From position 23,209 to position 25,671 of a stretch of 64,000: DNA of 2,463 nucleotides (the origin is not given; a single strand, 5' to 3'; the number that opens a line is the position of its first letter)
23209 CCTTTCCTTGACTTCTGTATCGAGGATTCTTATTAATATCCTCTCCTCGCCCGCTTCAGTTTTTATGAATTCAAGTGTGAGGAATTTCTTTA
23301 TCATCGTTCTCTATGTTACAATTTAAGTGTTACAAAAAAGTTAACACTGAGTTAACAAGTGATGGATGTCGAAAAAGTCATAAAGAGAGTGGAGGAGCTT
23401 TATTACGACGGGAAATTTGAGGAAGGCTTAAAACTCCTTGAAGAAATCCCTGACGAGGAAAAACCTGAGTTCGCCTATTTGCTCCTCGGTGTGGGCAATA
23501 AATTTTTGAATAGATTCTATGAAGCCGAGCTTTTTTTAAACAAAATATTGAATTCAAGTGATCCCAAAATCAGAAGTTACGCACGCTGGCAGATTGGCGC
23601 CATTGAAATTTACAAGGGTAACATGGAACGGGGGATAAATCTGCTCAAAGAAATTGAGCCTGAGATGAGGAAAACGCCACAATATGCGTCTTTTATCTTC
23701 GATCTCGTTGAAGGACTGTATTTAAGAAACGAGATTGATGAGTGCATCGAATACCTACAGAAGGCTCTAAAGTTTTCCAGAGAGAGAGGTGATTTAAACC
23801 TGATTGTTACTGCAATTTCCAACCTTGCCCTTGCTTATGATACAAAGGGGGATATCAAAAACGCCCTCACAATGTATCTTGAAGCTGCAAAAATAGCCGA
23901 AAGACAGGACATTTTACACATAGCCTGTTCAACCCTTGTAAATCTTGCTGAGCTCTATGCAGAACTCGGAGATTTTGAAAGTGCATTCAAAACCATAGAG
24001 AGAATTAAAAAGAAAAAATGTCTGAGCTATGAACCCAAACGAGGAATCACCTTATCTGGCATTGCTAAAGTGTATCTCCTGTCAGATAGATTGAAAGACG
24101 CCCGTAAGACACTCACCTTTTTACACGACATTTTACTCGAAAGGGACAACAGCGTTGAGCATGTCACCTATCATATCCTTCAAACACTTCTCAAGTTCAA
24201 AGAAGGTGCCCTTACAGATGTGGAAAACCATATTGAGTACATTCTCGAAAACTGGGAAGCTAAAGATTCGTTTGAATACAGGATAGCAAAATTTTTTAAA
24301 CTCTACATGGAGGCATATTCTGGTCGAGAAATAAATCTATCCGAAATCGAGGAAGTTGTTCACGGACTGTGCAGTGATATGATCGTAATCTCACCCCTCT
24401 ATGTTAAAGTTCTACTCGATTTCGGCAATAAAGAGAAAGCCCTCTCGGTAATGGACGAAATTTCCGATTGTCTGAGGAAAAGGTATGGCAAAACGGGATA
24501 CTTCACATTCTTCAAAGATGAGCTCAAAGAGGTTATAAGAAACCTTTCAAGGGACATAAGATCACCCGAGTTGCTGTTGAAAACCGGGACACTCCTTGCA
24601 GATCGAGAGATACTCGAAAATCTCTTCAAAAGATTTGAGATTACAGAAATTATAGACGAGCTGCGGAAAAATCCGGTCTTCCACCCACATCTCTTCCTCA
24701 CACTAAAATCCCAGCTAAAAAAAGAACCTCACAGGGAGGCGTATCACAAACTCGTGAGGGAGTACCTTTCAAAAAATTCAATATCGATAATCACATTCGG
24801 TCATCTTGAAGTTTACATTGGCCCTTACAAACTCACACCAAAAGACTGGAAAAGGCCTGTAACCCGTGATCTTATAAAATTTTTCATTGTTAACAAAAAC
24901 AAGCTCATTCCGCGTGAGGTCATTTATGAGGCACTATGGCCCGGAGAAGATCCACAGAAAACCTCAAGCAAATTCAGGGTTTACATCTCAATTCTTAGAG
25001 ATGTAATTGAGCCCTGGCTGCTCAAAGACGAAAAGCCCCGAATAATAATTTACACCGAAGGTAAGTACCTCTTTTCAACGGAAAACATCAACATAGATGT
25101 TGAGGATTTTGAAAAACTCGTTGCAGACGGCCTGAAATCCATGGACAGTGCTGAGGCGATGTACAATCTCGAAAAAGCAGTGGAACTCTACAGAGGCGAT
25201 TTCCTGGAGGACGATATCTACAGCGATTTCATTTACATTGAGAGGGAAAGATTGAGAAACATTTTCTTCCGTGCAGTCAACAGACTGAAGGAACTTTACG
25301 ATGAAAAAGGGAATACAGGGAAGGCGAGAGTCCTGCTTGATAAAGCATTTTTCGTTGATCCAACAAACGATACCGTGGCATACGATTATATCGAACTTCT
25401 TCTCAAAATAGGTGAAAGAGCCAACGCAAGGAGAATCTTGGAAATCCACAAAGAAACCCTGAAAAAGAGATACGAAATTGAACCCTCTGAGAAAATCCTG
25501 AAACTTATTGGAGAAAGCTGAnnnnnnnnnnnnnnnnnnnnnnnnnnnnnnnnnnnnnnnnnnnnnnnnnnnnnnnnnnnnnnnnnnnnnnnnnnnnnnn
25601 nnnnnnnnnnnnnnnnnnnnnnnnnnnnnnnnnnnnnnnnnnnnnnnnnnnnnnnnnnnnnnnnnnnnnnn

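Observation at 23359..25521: Inverted-architecture SARP: N-terminal TPR array followed by a C-terminal OmpR-type winged helix + BTAD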

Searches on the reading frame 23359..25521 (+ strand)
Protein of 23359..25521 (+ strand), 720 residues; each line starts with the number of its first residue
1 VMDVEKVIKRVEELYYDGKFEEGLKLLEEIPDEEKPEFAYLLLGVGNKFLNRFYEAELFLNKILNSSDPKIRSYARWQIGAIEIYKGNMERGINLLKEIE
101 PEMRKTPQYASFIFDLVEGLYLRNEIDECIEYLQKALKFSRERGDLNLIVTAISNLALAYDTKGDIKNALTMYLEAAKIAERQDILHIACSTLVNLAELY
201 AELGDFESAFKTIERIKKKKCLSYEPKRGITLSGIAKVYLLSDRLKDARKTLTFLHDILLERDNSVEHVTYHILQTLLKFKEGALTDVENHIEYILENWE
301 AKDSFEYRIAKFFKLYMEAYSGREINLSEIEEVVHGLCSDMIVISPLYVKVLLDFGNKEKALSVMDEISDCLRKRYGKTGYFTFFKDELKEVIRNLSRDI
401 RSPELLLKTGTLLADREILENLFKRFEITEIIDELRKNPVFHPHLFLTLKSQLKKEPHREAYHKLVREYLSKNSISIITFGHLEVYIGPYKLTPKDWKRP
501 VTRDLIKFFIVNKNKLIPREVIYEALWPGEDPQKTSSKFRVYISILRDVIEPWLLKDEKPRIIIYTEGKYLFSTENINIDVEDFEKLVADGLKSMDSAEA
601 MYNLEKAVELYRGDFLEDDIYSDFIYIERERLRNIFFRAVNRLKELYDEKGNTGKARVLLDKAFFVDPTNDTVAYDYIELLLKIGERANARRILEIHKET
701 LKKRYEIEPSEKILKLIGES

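Call 3: search_protein_families(library=pfam, proteins=[window:23359-25521:+], max_evalue=1)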
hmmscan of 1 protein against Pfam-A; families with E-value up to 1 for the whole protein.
window:23359-25521:+ (720 aa): 27 families (the best 25 are shown)
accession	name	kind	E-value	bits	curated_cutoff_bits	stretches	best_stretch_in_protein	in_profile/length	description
PF14559.12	TPR_19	-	5.5e-15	55.9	25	1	650-695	4-49/68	Tetratricopeptide repeat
PF03704.23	BTAD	-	2.2e-14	54.5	22.1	1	579-716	1-141/146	Bacterial transcriptional activator domain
PF13424.12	TPR_12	-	6.7e-14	52.3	30.1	2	122-181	15-76/77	Tetratricopeptide repeat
PF17874.7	TPR_MalT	-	4.9e-13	49.5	45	1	123-216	14-106/336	MalT-like TPR region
PF13428.12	TPR_14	-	2.7e-10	40.3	23.5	0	194-216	5-27/44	Tetratricopeptide repeat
PF07719.23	TPR_2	-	8.5e-09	35.3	27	1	152-180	3-31/34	Tetratricopeptide repeat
PF00515.34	TPR_1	-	1.7e-08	34.3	27.8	2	153-180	4-31/34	Tetratricopeptide repeat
PF14938.12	SNAP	-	7.3e-08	32.7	25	1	121-220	85-185/282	Soluble NSF attachment protein, SNAP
PF13181.12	TPR_8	-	2.2e-07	31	25.7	2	154-181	5-32/34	Tetratricopeptide repeat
PF00486.34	Trans_reg_C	-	1.8e-05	25.2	26.2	1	503-553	11-60/77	Transcriptional regulatory protein, C terminal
PF13176.12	TPR_7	-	0.0005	20.4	27.9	2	192-215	1-24/36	Tetratricopeptide repeat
PF10602.15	RPN7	-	0.0007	19.8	29.6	1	192-225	38-70/174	26S proteasome subunit RPN7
PF13374.12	TPR_10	-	0.001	19.5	27.5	1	151-182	3-34/42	Tetratricopeptide repeat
PF25060.1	ARM_TT21_2nd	-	0.0015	18.5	27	1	172-298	45-162/270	Tetratricopeptide repeat protein 21 second ARM domain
PF09976.15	TPR_21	-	0.0026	17.9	25.5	0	159-220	85-143/193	Tetratricopeptide repeat-like domain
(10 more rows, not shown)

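Call 4: search_protein_families(library=ncbifam, proteins=[window:23359-25521:+], max_evalue=1)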
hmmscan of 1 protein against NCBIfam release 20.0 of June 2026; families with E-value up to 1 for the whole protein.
window:23359-25521:+ (720 aa): 17 families
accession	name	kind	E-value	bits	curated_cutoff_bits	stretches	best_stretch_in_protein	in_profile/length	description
TIGR02917.1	PEP_TPR_lipo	equivalog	2.8e-08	32.1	312.2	3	647-695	847-895/899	XrtA/PEP-CTERM system TPR-repeat protein PrsT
NF053520.1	HK_Porph_FimS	equivalog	4.8e-07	28.4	600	1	21-217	108-311/618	sensor histidine kinase FimS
NF053617.1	SARPRegAfsRStmc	equivalog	2.6e-05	22.4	1430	2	505-634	56-179/986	SARP-family global regulator AfsR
TIGR02521.1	type_IV_pilW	equivalog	7.9e-05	22.3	154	1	649-703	147-201/234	type IV pilus biogenesis/stability protein PilW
NF047558.1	TPR_END_plus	domain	8.9e-05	22.4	32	0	122-140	11-29/56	TPR end-of-group domain-containing protein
NF040959.1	MamA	equivalog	0.00012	21.6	200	1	17-177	50-200/204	magnetosome protein MamA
NF003420.0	PRK04841.1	equivalog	0.00021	19.4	537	1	124-217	466-558/903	HTH-type transcriptional regulator MalT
NF008757.0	PRK11788.1-5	equivalog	0.0015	17.7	363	0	152-252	109-203/388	lipopolysaccharide assembly protein LapB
NF040586.1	FxSxx_TPR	equivalog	0.0027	16.2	300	1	149-221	427-587/830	FxSxx-COOH system tetratricopeptide repeat protein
TIGR03504.1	FimV_Cterm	subfamily_domain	0.0036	17.3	30.65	1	195-215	4-24/44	FimV/HubP family polar landmark protein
NF041231.1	BagI_FevR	exception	0.0056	16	500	1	504-614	17-127/315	AfsR/SARP family transcriptional regulator BagI/FevR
NF002725.1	PRK02603.1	equivalog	0.0069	16.4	143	2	125-205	50-121/173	photosystem I assembly protein Ycf3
NF053720.1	NsdA_fam_reg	subfamily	0.0083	15.7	75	1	131-214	222-305/432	NsdA family TPR-like regulatory protein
TIGR02552.1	LcrH_SycD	equivalog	0.026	14.2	104.8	0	647-700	62-115/136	SycD/LcrH family type III secretion system chaperone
TIGR02795.1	tol_pal_ybgF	equivalog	0.064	13.9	90.1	0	157-218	46-104/119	tol-pal system protein YbgF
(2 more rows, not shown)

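Call 5: find_homologous_proteins(query=window:23359-25521:+)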
Query window:23359-25521:+ (720 aa): 17 proteins with E <= 0.001 among 8000 candidates.
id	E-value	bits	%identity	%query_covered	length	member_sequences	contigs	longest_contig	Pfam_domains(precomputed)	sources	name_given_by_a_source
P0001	0.0e+0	1585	100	100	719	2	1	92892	PF14559.13,PF03704.24,PF17874.8,PF00515.35,PF13424.13,PF14938.13,PF00486.35,PF13428.13,PF13181.13,PF07719.24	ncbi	-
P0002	0.0e+0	1144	69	100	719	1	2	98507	PF14559.13,PF03704.24,PF17874.8,PF00515.35,PF13424.13,PF13176.13,PF14938.13,PF00486.35,PF13428.13,PF13181.13,PF07719.24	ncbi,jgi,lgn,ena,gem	-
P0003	4.3e-237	808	51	99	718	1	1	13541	PF14559.13,PF03704.24,PF17874.8,PF00515.35,PF13424.13,PF13432.13,PF13428.13,PF07719.24,PF13374.13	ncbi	-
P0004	2.3e-233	795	51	100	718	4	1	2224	PF03704.24,PF13176.13,PF00486.35,PF13428.13,PF13374.13,PF14559.13,PF17874.8,PF00515.35,PF12895.14,PF13424.13,PF13181.13,PF07719.24,PF13174.13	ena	-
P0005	6.0e-233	794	51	99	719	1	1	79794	PF14559.13,PF03704.24,PF17874.8,PF00515.35,PF13424.13,PF00486.35,PF13428.13,PF07719.24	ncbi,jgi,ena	-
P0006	1.4e-232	793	50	99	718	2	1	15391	PF14559.13,PF03704.24,PF17874.8,PF00515.35,PF13424.13,PF13432.13,PF00486.35,PF13428.13,PF13181.13,PF07719.24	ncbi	-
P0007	1.5e-18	85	27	31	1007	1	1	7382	PF03704.24,PF25873.1,PF17874.8,PF00515.35,PF13424.13,PF00486.35,PF13181.13,PF07719.24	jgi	jgi:ATP/maltotriose-dependent transcriptional regulator MalT/DNA-binding SARP family transcriptional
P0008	5.5e-15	73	25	33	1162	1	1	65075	PF03704.24,PF13424.13,PF13191.13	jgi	jgi:DNA-binding SARP family transcriptional activator/tetratricopeptide (TPR) repeat protein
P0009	4.6e-11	61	26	34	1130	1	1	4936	PF10602.16,PF13431.13,PF13176.13,PF24885.2,PF13428.13,PF12770.13,PF13374.13,PF07721.21,PF14559.13,PF17874.8,PF00515.35,PF04212.25,PF13424.13,PF28559.1,PF13432.13,PF13181.13,PF07719.24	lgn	-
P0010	2.2e-8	52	23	34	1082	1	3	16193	PF14559.13,PF03704.24,PF17874.8,PF25872.1,PF00196.26,PF13424.13,PF13401.13,PF00931.29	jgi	jgi:predicted ATPase/DNA-binding SARP family transcriptional activator/DNA-binding CsgD family trans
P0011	7.8e-8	50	27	33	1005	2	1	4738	PF03704.24,PF25873.1,PF13424.13,PF00486.35,PF13428.13,PF07719.24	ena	-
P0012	1.2e-7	49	37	8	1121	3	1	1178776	PF13431.13,PF13414.13,PF04781.18,PF10579.15,PF13176.13,PF24885.2,PF17169.10,PF13428.13,PF00931.29,PF13374.13,PF14559.13,PF10516.16,PF17874.8,PF00515.35,PF04212.25,PF13424.13,PF28559.1,PF21033.5,PF14938.13,PF13432.13,PF13181.13,PF07719.24,PF13174.13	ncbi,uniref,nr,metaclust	ncbi:tetratricopeptide repeat protein [Planktothrix agardhii]|uniref:tetratricopeptide repeat protei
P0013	1.5e-6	46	23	27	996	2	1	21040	PF10602.16,PF13414.13,PF25058.2,PF13176.13,PF24885.2,PF13428.13,PF13191.13,PF13374.13,PF14559.13,PF17874.8,PF00515.35,PF13424.13,PF28559.1,PF14938.13,PF13432.13,PF26193.1,PF13181.13,PF07719.24,PF13174.13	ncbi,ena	-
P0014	7.3e-6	43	23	27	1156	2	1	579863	PF13431.13,PF13414.13,PF13176.13,PF24885.2,PF13428.13,PF12770.13,PF13374.13,PF07721.21,PF14559.13,PF17874.8,PF00515.35,PF12895.14,PF13424.13,PF28559.1,PF21033.5,PF13432.13,PF13181.13,PF07719.24,PF13174.13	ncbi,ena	-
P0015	1.7e-5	42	31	15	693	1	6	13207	PF13431.13,PF00515.35,PF13424.13,PF13176.13,PF24885.2,PF14938.13,PF13432.13,PF13181.13,PF07228.18,PF07719.24,PF13374.13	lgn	-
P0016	2.9e-5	41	27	13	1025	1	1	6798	PF10602.16,PF13431.13,PF13414.13,PF13176.13,PF24885.2,PF13428.13,PF13191.13,PF13374.13,PF14559.13,PF17874.8,PF00515.35,PF12895.14,PF13424.13,PF28559.1,PF14938.13,PF13432.13,PF13181.13,PF07719.24,PF13174.13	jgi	jgi:predicted ATPase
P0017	3.3e-4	38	23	63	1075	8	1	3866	PF03704.24,PF25873.1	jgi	jgi:ATP/maltotriose-dependent transcriptional regulator MalT/DNA-binding SARP family transcriptional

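Call 6: search_solved_structures(query=window:23359-25521:+, max_evalue=1)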
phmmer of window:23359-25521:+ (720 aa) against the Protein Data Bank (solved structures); distinct sequences matched with E-value up to 1: 39.
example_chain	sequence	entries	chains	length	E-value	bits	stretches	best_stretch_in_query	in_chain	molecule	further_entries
9qhb_A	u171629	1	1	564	6.3e-10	41.8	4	100-211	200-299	Engineered tetratricopeptide repeat protein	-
8bu0_A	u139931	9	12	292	1.5e-08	37.2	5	106-211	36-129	Consensus tetratricopeptide repeat protein | Crystal structure of an 8-repeat consensus TPR superhelix with Zinc. | Monomer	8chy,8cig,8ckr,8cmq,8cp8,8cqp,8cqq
9qhc_A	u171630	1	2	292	6.7e-06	28.5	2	106-216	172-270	Engineered tetratricopeptide repeat protein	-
8ch0_A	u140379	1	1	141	0.00016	23.9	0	114-179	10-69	Consensus tetratricopeptide repeat protein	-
5o01_A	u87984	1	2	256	0.00018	23.8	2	102-186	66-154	BKLC (bacterial kinesin-light chain-like)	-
2fo7_A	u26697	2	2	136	0.00019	23.7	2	114-209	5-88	SYNTHETIC CONSENSUS TPR PROTEIN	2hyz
5o09_1C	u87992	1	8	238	0.00036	22.8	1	102-186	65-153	Bacterial kinesin light chain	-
7obi_A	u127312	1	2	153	0.0022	20.2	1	125-253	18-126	CTPR-rv4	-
1na0_A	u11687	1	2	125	0.0028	19.8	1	114-178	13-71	designed protein CTPR3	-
6vfi_B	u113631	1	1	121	0.0074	18.4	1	102-179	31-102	O43_dn18B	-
9gzg_A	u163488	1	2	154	0.0086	18.2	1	118-211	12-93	Engineered CTPR protein with glutamic acids for conductivity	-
6vfh_A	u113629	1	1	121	0.011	17.9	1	102-179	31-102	T33_dn10A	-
6v8e_A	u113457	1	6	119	0.011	17.8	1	102-178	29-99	Designed protein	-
2wqh_A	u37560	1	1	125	0.011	17.8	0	114-177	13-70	CTPR3Y3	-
3q15_A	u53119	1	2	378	0.013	17.7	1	125-215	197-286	Response regulator aspartate phosphatase H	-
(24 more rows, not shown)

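Call 7: find_encoding_contigs(protein=P0001, flank=8000, max_places=4)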
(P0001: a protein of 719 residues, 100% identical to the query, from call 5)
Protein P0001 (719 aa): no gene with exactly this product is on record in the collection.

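Call 8: find_encoding_contigs(protein=P0002, flank=8000, max_places=4)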
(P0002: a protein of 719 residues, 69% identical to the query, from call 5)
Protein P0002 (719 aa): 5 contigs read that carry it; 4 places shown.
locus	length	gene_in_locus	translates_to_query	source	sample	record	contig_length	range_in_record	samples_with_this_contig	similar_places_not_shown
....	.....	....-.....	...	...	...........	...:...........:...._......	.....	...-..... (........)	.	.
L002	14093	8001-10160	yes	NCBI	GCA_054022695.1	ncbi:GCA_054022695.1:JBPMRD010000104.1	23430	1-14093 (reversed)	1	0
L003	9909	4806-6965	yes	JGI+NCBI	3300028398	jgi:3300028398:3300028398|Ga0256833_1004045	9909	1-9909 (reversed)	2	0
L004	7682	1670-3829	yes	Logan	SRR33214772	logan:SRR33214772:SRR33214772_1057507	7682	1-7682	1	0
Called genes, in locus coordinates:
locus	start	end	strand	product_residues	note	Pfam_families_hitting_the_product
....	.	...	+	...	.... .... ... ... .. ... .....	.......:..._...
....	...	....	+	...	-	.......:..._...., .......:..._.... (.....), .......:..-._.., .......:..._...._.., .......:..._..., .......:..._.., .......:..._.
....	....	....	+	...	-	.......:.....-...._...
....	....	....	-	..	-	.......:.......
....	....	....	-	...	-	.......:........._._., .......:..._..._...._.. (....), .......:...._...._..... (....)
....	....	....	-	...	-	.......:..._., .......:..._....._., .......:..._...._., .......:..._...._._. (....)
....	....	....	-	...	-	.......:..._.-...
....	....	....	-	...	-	-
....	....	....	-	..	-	-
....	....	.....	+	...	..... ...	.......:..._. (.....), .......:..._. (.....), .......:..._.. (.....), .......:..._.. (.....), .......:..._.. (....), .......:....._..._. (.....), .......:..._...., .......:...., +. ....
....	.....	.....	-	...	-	-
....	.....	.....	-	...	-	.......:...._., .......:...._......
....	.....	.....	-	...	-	-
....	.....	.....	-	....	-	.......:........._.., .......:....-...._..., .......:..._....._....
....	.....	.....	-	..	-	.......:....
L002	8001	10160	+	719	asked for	PF00515:TPR_1 (faint), PF07719:TPR_2 (faint), PF13428:TPR_14 (faint), PF14559:TPR_19 (faint), PF13424:TPR_12 (weak), PF00486:Trans_reg_C (faint), PF17874:TPR_MalT, PF03704:BTAD, +3 more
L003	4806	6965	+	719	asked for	PF00515:TPR_1 (faint), PF07719:TPR_2 (faint), PF13428:TPR_14 (faint), PF14559:TPR_19 (faint), PF13424:TPR_12 (weak), PF00486:Trans_reg_C (faint), PF17874:TPR_MalT, PF03704:BTAD, +3 more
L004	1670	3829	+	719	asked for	PF00515:TPR_1 (faint), PF07719:TPR_2 (faint), PF13428:TPR_14 (faint), PF14559:TPR_19 (faint), PF13424:TPR_12 (weak), PF00486:Trans_reg_C (faint), PF17874:TPR_MalT, PF03704:BTAD, +3 more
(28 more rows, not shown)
